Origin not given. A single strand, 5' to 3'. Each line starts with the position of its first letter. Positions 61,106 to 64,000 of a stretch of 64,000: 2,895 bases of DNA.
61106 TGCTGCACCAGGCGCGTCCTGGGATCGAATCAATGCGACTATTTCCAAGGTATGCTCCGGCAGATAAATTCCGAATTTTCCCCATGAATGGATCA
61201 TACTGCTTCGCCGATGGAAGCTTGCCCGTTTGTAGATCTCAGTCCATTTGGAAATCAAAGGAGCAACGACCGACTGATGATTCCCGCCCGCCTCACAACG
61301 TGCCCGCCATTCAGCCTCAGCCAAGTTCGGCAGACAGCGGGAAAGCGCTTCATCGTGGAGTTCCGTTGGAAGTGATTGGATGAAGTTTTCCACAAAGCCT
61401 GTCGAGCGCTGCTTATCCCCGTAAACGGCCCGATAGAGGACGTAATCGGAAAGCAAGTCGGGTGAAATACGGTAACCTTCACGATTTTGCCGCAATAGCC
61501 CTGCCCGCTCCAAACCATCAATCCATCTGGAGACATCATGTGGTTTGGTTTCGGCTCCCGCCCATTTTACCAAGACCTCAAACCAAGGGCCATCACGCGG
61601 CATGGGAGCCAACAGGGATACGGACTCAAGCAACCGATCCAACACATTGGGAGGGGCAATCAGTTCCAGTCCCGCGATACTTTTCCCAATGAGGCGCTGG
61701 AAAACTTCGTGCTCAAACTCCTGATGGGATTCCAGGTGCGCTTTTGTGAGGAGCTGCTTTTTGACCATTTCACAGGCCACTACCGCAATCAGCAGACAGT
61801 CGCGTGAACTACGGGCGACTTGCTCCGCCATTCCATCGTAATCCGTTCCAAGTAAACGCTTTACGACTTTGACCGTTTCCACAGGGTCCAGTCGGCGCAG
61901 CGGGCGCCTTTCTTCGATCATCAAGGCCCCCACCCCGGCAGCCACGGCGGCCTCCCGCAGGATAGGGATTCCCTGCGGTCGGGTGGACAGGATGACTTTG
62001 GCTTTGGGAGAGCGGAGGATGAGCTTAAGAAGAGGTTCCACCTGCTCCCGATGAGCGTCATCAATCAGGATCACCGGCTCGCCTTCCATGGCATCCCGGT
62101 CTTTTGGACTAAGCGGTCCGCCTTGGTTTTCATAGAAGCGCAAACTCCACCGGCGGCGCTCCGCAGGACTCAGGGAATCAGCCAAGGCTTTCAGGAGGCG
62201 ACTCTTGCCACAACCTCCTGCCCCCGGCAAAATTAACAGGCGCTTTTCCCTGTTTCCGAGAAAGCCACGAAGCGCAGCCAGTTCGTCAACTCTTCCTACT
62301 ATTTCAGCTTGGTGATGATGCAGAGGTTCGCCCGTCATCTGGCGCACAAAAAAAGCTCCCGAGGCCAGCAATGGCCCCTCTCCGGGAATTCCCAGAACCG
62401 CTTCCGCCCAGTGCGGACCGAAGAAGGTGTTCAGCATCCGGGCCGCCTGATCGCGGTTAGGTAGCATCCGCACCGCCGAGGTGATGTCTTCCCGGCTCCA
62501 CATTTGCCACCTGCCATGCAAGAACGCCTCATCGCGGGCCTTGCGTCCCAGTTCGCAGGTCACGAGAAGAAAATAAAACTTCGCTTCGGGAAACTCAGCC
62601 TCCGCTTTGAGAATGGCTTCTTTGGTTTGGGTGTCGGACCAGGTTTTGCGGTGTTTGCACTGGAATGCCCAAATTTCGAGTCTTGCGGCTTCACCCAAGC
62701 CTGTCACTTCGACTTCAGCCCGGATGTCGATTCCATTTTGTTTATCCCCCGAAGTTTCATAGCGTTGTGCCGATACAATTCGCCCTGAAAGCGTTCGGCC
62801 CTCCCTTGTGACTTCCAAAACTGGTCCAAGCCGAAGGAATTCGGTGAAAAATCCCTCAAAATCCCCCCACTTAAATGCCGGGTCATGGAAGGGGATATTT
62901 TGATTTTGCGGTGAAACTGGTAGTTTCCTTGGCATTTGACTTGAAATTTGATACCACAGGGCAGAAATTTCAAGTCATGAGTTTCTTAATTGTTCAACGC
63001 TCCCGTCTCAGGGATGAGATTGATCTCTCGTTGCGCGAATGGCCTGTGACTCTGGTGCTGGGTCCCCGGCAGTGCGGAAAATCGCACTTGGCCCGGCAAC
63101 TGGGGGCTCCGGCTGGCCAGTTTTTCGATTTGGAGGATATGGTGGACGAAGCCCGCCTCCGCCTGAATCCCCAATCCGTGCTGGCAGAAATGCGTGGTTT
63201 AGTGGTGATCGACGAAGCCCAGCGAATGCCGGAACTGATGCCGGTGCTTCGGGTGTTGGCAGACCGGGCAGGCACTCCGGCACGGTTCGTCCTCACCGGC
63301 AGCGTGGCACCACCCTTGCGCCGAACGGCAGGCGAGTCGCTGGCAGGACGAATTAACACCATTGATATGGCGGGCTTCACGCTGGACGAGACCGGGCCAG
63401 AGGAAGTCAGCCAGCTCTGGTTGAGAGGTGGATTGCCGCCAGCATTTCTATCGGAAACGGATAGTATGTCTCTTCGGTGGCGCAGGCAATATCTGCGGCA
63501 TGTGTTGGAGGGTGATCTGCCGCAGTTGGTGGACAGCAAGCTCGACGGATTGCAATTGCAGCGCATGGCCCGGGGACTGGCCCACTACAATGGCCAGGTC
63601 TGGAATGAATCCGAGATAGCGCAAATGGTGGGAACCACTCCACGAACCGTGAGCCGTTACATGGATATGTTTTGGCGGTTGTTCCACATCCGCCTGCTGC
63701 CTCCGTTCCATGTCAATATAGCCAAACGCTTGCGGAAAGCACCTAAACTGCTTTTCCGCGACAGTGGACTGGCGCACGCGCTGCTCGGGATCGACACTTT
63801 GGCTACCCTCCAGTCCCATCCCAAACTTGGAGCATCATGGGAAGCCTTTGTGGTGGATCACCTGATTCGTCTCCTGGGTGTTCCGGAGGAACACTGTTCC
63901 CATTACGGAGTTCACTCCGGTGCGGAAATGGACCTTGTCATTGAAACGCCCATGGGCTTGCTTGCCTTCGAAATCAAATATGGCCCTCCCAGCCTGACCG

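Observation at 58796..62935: Lower-GC Mrr-nuclease + STAND NTPase + helical sensor gene: Avs-like antiviral candidate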

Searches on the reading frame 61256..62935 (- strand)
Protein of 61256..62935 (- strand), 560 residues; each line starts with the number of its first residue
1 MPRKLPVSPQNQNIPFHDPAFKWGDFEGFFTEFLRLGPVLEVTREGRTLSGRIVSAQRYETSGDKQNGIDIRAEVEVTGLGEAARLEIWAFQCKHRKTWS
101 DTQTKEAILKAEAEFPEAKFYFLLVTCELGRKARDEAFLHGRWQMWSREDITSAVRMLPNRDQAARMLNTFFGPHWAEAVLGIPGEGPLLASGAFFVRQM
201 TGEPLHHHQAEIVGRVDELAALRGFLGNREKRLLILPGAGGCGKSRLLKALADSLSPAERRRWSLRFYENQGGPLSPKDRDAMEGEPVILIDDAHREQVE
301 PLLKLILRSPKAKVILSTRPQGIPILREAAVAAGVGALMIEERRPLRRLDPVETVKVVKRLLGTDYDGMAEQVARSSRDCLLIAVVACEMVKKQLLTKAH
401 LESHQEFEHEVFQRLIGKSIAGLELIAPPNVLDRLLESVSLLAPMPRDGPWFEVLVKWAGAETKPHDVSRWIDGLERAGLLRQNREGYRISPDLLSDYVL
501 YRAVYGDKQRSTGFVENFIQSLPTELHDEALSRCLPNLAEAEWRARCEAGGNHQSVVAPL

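Call 49: predict_structure(alignment_id=A3)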
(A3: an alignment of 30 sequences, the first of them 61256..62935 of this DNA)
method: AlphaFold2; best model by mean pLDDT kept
length: 560 residues; sequences in the alignment: 30
mean_pLDDT: 86.1   pTM: 0.76
mean pLDDT of the five models: 86.1, 85.2, 84.8, 84.4, 82.7
residues with pLDDT >= 90: 270; 70-90: 247; 50-70: 30; < 50: 13
segments of 3 or more residues with pLDDT < 50: 1-10, 62-64
pLDDT, mean of each block of 10 residues (from residue 1): 37 80 84 93 89 90 62 93 91 91 94 92 93 92 93 90 82 77 69 72 70 90 95 94 90 86 87 76 85 90 92 95 94 95 92 91 88 87 90 85 72 84 78 93 90 91 91 86 86 88 87 92 91 89 83 86
secondary structure, 60 per line:
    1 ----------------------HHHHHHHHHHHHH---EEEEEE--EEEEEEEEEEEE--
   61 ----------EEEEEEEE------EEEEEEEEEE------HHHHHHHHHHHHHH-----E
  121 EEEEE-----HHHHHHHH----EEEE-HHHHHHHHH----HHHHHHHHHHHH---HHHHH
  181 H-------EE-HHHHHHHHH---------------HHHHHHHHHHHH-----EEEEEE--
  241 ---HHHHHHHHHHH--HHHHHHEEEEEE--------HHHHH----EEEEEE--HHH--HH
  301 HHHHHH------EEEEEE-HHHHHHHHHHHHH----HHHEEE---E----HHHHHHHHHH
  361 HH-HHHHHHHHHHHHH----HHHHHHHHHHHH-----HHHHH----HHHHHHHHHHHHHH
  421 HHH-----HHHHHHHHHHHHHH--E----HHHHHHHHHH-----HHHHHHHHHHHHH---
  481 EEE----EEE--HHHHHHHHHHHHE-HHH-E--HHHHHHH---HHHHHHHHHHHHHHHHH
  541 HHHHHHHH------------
elements in order: H23-35 E39-44 E47-58 E71-78 E85-94 H101-114 E120-125 H131-138 E143-146 H148-156 H161-172 H176-181 H192-200 H216-227 E233-238 H244-254 H257-262 E263-268 H277-281 E286-291 H299-306 E313-318 H320-332 E340-342 H351-362 H364-376 H381-392 H398-402 H407-423 H429-442 H450-459 H465-477 E481-483 E488-490 H493-504 H514-520 H524-548

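Call 53: fold_search(model_id=the predicted structure, library=pdb)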
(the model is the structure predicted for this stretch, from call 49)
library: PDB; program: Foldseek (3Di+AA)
matches with E <= 10: 987; with E <= 0.001: 129
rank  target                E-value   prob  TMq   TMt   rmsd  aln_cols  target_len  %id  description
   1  8dgf_B                1.0e-10  1.00  0.28  0.12  19.8       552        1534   14  Avs4 bound to phage PhiV-1 portal (released 2022-08-03)
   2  8dgf_A                1.2e-10  1.00  0.28  0.12  17.5       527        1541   14  Avs4 bound to phage PhiV-1 portal (released 2022-08-03)
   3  8dgc_B                6.3e-10  1.00  0.26  0.10  18.3       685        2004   13  Avs3 bound to phage PhiV-1 terminase (released 2022-08-03)
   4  2qen                  2.0e-08  1.00  0.27  0.41  11.4       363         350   14  The walker-type atpase paby2304 of pyrococcus abyssi (released 2008-07-01)
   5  9jap_A                2.0e-07  1.00  0.28  0.20  19.3       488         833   13  Helical structure of EfAvs5(SIR2-STAND) (released 2025-03-19)
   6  1z6t_B                4.6e-07  1.00  0.35  0.34  11.2       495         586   14  Structure of the apoptotic protease-activating factor 1 bound to ADP (released 2005-04-19)
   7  9h2l_A                4.8e-07  1.00  0.30  0.21  12.4       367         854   16  Cryo-EM structure of an octameric G10-resistosome from wheat (released 2025-09-24)
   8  9cc8_A                1.3e-06  1.00  0.28  0.20  11.2       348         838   15  Hexameric state of the NRC4 resistosome (released 2024-09-11)
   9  3shf                  1.7e-06  1.00  0.35  0.19  10.1       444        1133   13  Crystal structure of the R265S mutant of full-length murine Apaf-1 (released 2011-08-24)
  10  2qby_A                1.7e-06  1.00  0.30  0.42  11.3       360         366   13  Crystal structure of a heterodimer of Cdc6/Orc1 initiators bound to origin DNA (from S. solfataricus) (released 2007-09-11)
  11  3sfz                  2.5e-06  1.00  0.35  0.20   7.6       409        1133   14  Crystal structure of full-length murine Apaf-1 (released 2011-08-24)
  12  1z6t_A                3.2e-06  1.00  0.36  0.35  11.5       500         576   14  Structure of the apoptotic protease-activating factor 1 bound to ADP (released 2005-04-19)
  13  5juy_B                4.4e-06  1.00  0.28  0.14  18.4       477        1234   13  Active human apoptosome with procaspase-9 (released 2016-10-19)
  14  9fp6_A                7.0e-06  1.00  0.27  0.21  17.9       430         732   12  Structure of the NbNRC2 hexameric resistosome (released 2024-07-03)
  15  9ria_B                7.4e-06  1.00  0.30  0.21  11.8       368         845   13  Cryo-EM structure of tomato NRC3-AVRcap1b complex (released 2025-07-23)
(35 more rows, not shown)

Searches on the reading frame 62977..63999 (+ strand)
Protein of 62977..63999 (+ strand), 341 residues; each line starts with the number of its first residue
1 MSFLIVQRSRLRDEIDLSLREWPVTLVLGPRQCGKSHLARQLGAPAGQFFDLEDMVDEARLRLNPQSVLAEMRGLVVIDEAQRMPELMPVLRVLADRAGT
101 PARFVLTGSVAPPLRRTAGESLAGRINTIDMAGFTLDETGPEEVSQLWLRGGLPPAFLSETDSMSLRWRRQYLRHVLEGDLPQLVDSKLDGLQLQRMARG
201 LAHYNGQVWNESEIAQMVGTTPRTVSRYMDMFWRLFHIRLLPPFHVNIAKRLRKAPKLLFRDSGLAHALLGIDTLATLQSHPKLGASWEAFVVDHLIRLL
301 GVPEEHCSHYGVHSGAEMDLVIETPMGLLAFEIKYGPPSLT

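Call 21: search_protein_families(library=pfam, proteins=[window:62977-63999:+], max_evalue=0.01)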
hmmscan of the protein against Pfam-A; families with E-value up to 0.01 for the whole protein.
window:62977-63999:+ (341 aa): 5 families
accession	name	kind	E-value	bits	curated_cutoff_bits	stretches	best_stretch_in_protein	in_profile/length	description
PF13635.12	DUF4143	-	5.4e-34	117.7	28.1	1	180-336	3-160/160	Domain of unknown function (DUF4143)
PF13173.12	AAA_14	-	3.7e-20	72.7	27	1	23-138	3-127/129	AAA domain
PF13401.12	AAA_22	-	8.7e-05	23.3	27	0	68-108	84-122/130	AAA domain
PF13545.12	HTH_Crp_2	-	0.0046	17.3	27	0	211-230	25-44/70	Crp-like helix-turn-helix domain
PF13384.12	HTH_23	-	0.0074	16.5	24.6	0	208-232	17-41/50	Homeodomain-like domain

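Call 28: search_protein_families(library=padloc, proteins=[window:62977-63999:+], max_evalue=0.01)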
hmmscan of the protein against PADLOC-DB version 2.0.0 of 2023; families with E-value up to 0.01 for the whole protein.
window:62977-63999:+ (341 aa): 8 families
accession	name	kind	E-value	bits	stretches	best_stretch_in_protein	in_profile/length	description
PDLC04790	PDC-S01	-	1.4e-75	252.7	2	141-335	171-367/422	-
PDLC04789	PDC-S01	-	1.5e-37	127.5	1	10-337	5-342/375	-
PDLC04787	PDC-S01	-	8.8e-17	59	1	5-272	10-306/412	-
PDLC04791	PDC-S01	-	5.6e-16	56.2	1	23-336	20-352/395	-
PDLC04788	PDC-S01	-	3.6e-08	30.8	1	245-336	286-383/448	-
PDLC04786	PDC-S01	-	1.2e-07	28.9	1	253-335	303-386/439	-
PDLC04792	PDC-S01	-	9.4e-07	25.8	0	26-110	23-122/452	-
PDLC04140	mad8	-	0.0002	19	1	13-42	18-47/314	mads_8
